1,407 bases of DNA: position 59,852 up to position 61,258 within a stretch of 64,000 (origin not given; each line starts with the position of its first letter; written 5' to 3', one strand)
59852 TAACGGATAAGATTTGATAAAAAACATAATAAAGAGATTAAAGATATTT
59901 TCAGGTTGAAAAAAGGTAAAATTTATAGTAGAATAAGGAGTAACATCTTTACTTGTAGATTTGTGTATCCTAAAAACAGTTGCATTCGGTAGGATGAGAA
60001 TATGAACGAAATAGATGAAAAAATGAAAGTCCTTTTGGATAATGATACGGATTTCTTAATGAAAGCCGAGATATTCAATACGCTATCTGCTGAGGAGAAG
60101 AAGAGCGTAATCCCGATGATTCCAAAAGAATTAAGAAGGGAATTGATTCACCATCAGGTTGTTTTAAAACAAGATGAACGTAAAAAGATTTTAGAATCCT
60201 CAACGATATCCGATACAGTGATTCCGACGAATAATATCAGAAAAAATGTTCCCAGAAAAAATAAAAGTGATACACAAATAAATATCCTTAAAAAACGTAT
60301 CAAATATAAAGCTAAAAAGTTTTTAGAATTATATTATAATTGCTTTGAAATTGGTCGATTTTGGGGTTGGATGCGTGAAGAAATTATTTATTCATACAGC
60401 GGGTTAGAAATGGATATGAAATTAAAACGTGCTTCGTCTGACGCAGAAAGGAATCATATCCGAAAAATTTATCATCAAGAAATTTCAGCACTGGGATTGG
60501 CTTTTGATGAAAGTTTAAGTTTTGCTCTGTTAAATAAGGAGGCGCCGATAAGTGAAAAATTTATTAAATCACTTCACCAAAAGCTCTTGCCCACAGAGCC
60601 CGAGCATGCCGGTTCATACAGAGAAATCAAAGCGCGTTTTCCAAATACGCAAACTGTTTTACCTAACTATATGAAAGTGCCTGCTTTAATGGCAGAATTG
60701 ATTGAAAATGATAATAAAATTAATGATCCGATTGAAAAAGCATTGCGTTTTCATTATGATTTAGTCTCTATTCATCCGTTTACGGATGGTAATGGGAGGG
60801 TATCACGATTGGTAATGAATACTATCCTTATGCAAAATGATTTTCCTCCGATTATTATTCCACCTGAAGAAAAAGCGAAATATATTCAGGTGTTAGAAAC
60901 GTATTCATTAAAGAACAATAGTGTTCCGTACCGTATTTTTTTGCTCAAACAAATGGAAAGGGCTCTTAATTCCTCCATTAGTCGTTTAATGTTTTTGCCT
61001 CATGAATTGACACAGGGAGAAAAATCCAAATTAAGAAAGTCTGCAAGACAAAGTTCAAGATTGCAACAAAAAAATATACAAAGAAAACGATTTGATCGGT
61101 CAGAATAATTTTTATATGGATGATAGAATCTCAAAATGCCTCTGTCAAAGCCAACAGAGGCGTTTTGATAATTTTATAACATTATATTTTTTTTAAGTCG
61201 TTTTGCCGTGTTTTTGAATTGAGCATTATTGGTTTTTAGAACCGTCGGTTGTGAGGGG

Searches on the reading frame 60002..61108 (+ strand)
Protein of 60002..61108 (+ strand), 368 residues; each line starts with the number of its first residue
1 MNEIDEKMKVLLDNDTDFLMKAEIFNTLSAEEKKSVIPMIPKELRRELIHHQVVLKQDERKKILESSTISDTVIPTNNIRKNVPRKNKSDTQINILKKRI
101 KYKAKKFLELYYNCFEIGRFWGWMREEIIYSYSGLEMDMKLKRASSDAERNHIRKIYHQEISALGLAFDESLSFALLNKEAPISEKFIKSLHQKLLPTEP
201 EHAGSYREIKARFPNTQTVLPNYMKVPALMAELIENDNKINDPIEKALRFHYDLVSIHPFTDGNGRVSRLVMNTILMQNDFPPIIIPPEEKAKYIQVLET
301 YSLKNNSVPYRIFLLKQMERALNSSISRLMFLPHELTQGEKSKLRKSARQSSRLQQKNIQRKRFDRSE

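Call 3: search_protein_families(library=pfam, proteins=[window:60002-61108:+], max_evalue=1)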
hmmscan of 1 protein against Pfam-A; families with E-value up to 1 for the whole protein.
window:60002-61108:+ (368 aa): 3 families
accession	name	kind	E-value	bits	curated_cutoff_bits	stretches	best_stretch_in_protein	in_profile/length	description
PF02661.23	Fic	-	2.5e-21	76.7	24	1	182-276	1-93/93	Fic/DOC family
PF11097.13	DUF2883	-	0.091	13.3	25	1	81-104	40-63/75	Protein of unknown function (DUF2883)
PF13919.11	ASXH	-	0.093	13.2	25.8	1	11-54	24-59/130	Asx homology domain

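Call 4: search_protein_families(library=ncbifam, proteins=[window:60002-61108:+], max_evalue=1)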
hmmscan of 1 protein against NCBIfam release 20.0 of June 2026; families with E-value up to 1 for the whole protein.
window:60002-61108:+ (368 aa): 7 families
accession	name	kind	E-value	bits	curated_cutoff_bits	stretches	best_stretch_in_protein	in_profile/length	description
TIGR02613.1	mob_myst_B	hypoth_equivalog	9.8e-13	48.4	124.4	1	182-283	48-148/186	mobile mystery protein B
NF041381.1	XopAC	subfamily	2.5e-11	43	450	1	181-302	302-433/451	XopAC/AvrAC family type III secretion system effector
NF046030.1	ProtAdlyltaseSoFic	equivalog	5.3e-07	28.9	550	1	233-327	169-268/361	protein adenylyltransferase Fic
NF046029.1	ProtAdlyltaseNmFic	equivalog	0.00032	20.5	230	1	188-307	32-146/177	protein adenylyltransferase Fic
NF010653.0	PRK14052.1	equivalog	0.001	18.3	364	1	188-289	283-380/387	VopS family T3SS effector adenosine monophosphate-protein transferase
TIGR01550.1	DOC_P1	subfamily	0.0023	18.1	38.65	1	240-281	48-89/122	type II toxin-antitoxin system death-on-curing family toxin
TIGR00009.1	L28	equivalog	0.66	10.5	48.3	0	346-364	20-38/58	50S ribosomal protein L28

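Call 5: search_solved_structures(query=window:60002-61108:+, max_evalue=1, show_alignments=4)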
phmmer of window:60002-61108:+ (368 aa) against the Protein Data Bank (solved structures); distinct sequences matched with E-value up to 1: 44.
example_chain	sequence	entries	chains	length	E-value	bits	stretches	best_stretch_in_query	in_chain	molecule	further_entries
5jj6_A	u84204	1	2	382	2e-21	80.1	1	158-345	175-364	Adenosine monophosphate-protein transferase FICD homolog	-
5jj7_A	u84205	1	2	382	2e-21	80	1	158-345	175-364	Adenosine monophosphate-protein transferase FICD homolog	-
6i7g_A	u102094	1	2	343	2.8e-17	66.4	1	174-324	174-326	Adenosine monophosphate-protein transferase FICD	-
4u04_A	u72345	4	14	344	2.8e-17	66.4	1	174-324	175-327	Adenosine monophosphate-protein transferase FICD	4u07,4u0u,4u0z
4u0s_A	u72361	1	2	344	2.8e-17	66.4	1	174-324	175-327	Adenosine monophosphate-protein transferase FICD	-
6i7j_A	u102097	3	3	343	2.8e-17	66.4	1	175-324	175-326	Adenosine monophosphate-protein transferase FICD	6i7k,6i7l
6i7h_A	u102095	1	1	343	2.9e-17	66.3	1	175-324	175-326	Adenosine monophosphate-protein transferase FICD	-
6i7i_A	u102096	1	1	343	3e-17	66.3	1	175-324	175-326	Adenosine monophosphate-protein transferase FICD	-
9yz5_A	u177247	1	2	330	3.4e-17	66.1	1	174-323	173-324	Protein adenylyltransferase FICD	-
6zmd_B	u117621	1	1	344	3.4e-16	62.9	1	175-324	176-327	Protein adenylyltransferase FICD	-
7b7z_A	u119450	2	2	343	7.1e-16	61.8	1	175-324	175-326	Protein adenylyltransferase FICD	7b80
3cuc_A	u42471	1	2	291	1.1e-13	54.5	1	234-302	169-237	Protein of unknown function with a Fic domain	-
7cb8_A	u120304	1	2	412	2.1e-11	47.1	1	174-288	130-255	Fic-domain containing protein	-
4x2c_A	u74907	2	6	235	3.6e-10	43.1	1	181-311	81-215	Fic family protein putative filamentation induced by cAMP protein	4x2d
4x2e_A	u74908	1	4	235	3.9e-10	42.9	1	181-311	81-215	Fic family protein putative filamentation induced by cAMP protein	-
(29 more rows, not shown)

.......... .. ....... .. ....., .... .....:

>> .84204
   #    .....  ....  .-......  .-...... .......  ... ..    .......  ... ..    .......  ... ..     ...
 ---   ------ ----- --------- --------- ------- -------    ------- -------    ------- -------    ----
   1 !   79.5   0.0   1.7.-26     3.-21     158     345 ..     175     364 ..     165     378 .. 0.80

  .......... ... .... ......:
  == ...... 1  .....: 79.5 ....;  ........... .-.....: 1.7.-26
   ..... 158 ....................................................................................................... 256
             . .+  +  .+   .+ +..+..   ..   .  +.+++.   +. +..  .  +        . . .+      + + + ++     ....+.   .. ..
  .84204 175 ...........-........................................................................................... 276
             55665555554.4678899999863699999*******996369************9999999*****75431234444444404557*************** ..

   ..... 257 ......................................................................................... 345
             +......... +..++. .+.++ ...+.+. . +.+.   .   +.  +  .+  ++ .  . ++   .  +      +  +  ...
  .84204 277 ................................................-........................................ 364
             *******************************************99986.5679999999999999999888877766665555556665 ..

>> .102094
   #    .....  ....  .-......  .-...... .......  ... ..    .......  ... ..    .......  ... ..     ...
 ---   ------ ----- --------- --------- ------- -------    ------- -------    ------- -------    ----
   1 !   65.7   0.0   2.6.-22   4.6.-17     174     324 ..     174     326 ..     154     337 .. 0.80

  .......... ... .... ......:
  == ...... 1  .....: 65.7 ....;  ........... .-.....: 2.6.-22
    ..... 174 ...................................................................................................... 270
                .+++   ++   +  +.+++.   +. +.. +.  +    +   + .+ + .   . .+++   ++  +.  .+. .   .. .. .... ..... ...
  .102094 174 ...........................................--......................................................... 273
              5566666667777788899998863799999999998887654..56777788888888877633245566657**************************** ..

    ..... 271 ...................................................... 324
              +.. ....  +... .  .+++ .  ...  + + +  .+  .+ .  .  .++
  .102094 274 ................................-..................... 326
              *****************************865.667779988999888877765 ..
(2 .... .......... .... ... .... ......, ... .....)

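Call 6: find_homologous_proteins(query=window:60002-61108:+, max_evalue=0.001)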
Query window:60002-61108:+ (368 aa): 164 proteins with E <= 0.001 among 2643 candidates; the best 120 are listed.
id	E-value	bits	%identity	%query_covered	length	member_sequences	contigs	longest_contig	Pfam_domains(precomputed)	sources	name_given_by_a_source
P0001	7.2e-237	803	100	100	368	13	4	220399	PF02661.24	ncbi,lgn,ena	-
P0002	6.2e-195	665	83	100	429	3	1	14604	PF02661.24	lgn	-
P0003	5.2e-109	383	51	95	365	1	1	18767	PF02661.24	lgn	-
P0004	5.1e-107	376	55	88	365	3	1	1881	PF02661.24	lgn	-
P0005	8.5e-105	369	59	75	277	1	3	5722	PF02661.24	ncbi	-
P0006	1.2e-100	355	49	94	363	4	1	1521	PF02661.24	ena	-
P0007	1.5e-99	352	50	92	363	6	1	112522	PF02661.24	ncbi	-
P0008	1.0e-97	346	48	95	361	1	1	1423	PF02661.24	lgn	-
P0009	4.4e-94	334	46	96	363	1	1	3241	PF02661.24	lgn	-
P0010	7.4e-86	307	44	97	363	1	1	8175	PF02661.24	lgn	-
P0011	4.0e-28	117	33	57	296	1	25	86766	PF00376.30,PF02661.24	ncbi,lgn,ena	-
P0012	6.8e-28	116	33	63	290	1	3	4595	PF00376.30,PF13411.13,PF02661.24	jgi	-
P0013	4.6e-27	113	33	56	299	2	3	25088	PF00376.30,PF13411.13,PF02661.24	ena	-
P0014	7.7e-27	113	33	60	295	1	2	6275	PF00376.30,PF02661.24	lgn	-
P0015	2.9e-26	111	40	46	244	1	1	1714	PF02661.24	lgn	-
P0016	2.1e-24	105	35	53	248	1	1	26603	PF02661.24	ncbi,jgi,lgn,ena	ncbi:MAG: Fic family protein [Candidatus Paceibacterota bacterium]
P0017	2.3e-24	105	32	57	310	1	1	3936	PF02661.24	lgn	-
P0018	1.1e-23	102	41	40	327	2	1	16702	PF00376.30,PF13411.13,PF02661.24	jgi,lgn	jgi:Fic family protein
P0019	1.1e-23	102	35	42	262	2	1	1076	PF02661.24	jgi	-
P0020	1.7e-23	102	39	37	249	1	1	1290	PF02661.24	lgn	-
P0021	7.9e-23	100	33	53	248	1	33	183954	PF02661.24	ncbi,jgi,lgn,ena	jgi:Fic family protein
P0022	4.9e-22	97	33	56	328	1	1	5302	PF00376.30,PF13411.13,PF02661.24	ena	-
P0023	6.5e-22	97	32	42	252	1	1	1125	PF02661.24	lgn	-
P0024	1.3e-21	96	31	55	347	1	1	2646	PF00376.30,PF13411.13,PF02661.24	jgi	jgi:Fic family protein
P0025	1.0e-20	93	34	55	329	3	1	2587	PF00376.30,PF13411.13,PF02661.24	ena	-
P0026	1.1e-20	92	39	46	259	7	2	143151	PF02661.24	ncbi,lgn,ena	-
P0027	2.8e-20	91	38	38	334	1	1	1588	PF00376.30,PF13411.13,PF02661.24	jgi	jgi:Fic family protein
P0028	8.4e-20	90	31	66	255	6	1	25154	PF02661.24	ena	-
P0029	2.1e-19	88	34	48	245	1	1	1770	PF02661.24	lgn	-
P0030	6.9e-19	87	38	47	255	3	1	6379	PF02661.24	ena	-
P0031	7.8e-19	86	38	45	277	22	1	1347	PF02661.24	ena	-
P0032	8.2e-19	86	36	43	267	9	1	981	PF02661.24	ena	-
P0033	9.7e-19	86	40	39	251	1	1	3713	PF02661.24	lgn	-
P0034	1.2e-18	86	47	31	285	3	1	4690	PF02661.24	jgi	-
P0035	1.4e-18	86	39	46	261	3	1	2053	PF02661.24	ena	-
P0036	1.8e-18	85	37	45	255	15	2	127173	PF02661.24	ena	-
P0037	3.3e-18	84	32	42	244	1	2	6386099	PF02661.24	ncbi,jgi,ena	jgi:Fic family protein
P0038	7.5e-18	83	37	46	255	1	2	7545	PF02661.24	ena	-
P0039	7.8e-18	83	36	46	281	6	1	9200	PF02661.24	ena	-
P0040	1.7e-17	82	37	46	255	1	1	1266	PF02661.24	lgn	-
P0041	2.7e-17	81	30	63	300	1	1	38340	PF02661.24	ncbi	-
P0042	3.7e-17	81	32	49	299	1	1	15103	PF02661.24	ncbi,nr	ncbi:MAG: Fic family protein, partial [Candidatus Aenigmarchaeota archaeon]|nr:Fic family protein [C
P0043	3.7e-17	81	33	40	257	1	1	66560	PF02661.24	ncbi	ncbi:MAG: Fic family protein [Pseudomonadota bacterium]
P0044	4.7e-17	81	40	37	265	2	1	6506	PF02661.24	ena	-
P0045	6.1e-17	80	36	46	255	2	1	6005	PF02661.24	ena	-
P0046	7.5e-17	80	45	31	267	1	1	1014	PF02661.24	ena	-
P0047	9.1e-17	80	37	45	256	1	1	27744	PF02661.24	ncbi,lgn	-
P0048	9.5e-17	80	36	45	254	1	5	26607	PF02661.24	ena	-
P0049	1.1e-16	79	34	46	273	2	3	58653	PF02661.24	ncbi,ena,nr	ncbi:MAG: Fic family protein [Deltaproteobacteria bacterium]|nr:Fic family protein [Deltaproteobacte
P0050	1.5e-16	79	33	47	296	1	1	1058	PF02661.24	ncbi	-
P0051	2.5e-16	78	41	34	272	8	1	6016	PF02661.24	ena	-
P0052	2.8e-16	78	39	37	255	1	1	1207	PF02661.24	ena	-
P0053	3.3e-16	78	37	39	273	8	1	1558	PF02661.24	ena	-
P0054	5.1e-16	77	41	34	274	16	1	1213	PF02661.24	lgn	-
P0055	7.5e-16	77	39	41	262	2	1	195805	PF02661.24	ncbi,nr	ncbi:MAG: Fic family protein [Candidatus Aenigmarchaeota archaeon]|nr:Fic family protein [Candidatus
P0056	1.3e-15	76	53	22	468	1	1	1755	PF02661.24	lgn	-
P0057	1.4e-15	76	32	50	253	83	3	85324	PF02661.24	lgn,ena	-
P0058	1.5e-15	76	41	31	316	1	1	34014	PF02661.24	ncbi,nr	ncbi:MAG: Fic family protein [Candidatus Micrarchaeota archaeon]|nr:Fic family protein [Candidatus M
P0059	2.1e-15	75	42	33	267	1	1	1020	PF02661.24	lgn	-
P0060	3.3e-15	74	36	39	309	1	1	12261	PF02661.24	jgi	-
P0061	6.3e-15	74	39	38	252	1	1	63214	PF02661.24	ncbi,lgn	-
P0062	6.4e-15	74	46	27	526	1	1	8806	PF02661.24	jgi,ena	-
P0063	8.4e-15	73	34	41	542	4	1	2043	PF02661.24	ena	-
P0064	8.8e-15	73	40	34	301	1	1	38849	PF02661.24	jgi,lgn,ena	-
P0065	1.4e-14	72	41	33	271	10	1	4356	PF02661.24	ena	-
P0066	1.5e-14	72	37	34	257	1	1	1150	PF02661.24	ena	-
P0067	2.9e-14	71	44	26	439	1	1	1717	PF02661.24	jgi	jgi:Fic family protein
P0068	3.1e-14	71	31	49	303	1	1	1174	PF02661.24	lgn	-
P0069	6.0e-14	70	44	28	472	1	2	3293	PF02661.24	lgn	-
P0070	7.7e-14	70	37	35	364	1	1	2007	PF12728.14,PF02661.24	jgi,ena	-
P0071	7.9e-14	70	40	31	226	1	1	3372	PF02661.24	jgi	-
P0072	8.7e-14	70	36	39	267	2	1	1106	PF02661.24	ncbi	-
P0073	1.5e-13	69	37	32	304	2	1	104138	PF02661.24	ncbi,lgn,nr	ncbi:Fic family protein [Candidatus Woesearchaeota archaeon]|nr:Fic family protein [Candidatus Woese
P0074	3.3e-13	68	39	30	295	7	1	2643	PF02661.24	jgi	jgi:Fic family protein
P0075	3.4e-13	68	31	50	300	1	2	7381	PF02661.24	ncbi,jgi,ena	-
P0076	5.4e-13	67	64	16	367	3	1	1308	PF02661.24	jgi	jgi:fido (protein-threonine AMPylation protein)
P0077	5.7e-13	67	35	39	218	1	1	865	PF02661.24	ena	-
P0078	6.4e-13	67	40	34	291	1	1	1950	PF02661.24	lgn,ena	-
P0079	1.8e-12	66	31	49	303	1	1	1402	PF02661.24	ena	-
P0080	4.4e-12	64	31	40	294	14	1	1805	PF02661.24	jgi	jgi:Fic family protein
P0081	5.0e-12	64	35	34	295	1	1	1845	PF02661.24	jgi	-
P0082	5.5e-12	64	38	42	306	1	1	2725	PF02661.24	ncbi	-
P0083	1.1e-11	63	37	39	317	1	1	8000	PF02661.24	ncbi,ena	-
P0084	1.2e-11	63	36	43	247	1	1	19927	PF02661.24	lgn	-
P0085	1.4e-11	63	37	34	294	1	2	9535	PF02661.24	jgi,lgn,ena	-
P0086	1.4e-11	63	35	39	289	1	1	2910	PF02661.24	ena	-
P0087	1.5e-11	62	36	35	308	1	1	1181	PF02661.24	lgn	-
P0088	1.6e-11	62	34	36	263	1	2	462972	PF02661.24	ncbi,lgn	ncbi:MAG: Fic family protein [Bacteroidia bacterium]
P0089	2.1e-11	62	42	27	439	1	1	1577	PF02661.24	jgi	jgi:Fic family protein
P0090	2.2e-11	62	32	49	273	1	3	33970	PF02661.24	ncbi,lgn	-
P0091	2.4e-11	62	38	32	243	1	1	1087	PF02661.24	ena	-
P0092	3.2e-11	61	32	40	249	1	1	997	PF02661.24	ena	-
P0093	3.9e-11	61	35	39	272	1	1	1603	PF02661.24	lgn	-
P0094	4.0e-11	61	27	49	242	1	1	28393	PF02661.24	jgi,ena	-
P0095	4.5e-11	61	32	39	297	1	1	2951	PF02661.24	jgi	jgi:Fic family protein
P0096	5.3e-11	61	34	37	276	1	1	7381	PF02661.24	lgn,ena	-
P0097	5.3e-11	61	38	32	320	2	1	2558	PF02661.24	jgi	jgi:Fic family protein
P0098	8.2e-11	60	31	46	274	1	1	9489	PF02661.24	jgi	jgi:Fic family protein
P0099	8.6e-11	60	35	40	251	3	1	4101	PF02661.24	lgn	-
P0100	1.1e-10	60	34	35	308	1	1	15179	PF02661.24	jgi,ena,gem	-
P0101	1.1e-10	60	35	34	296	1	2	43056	PF02661.24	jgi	-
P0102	1.2e-10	59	57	15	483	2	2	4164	PF02661.24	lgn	-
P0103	1.3e-10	59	32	41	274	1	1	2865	PF02661.24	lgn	-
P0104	1.3e-10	59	35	39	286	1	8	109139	PF02661.24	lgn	-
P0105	1.9e-10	59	32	41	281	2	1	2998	PF02661.24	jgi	-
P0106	1.9e-10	59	35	36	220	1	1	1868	PF02661.24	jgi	-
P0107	2.4e-10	59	38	38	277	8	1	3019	PF02661.24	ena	-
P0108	2.6e-10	58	32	39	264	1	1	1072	PF02661.24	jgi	jgi:Fic family protein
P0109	2.8e-10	58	34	34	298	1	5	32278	PF02661.24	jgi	-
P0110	3.8e-10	58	29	48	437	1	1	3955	PF02661.24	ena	-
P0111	4.3e-10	58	40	29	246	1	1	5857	PF02661.24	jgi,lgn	jgi:Fic family protein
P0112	4.7e-10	58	38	35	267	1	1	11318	PF02661.24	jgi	jgi:Fic family protein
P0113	5.2e-10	57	35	36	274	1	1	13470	PF02661.24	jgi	jgi:Fic family protein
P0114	6.1e-10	57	29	55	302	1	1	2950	PF02661.24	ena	-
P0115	7.2e-10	57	35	33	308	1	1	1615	PF02661.24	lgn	-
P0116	8.8e-10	57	36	34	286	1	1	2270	PF02661.24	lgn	-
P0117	1.3e-9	56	33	41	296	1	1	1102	PF02661.24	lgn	-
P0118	1.4e-9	56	39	26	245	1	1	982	PF02661.24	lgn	-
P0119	1.7e-9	56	37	40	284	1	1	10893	PF02661.24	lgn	-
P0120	1.9e-9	56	32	39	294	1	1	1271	PF02661.24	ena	-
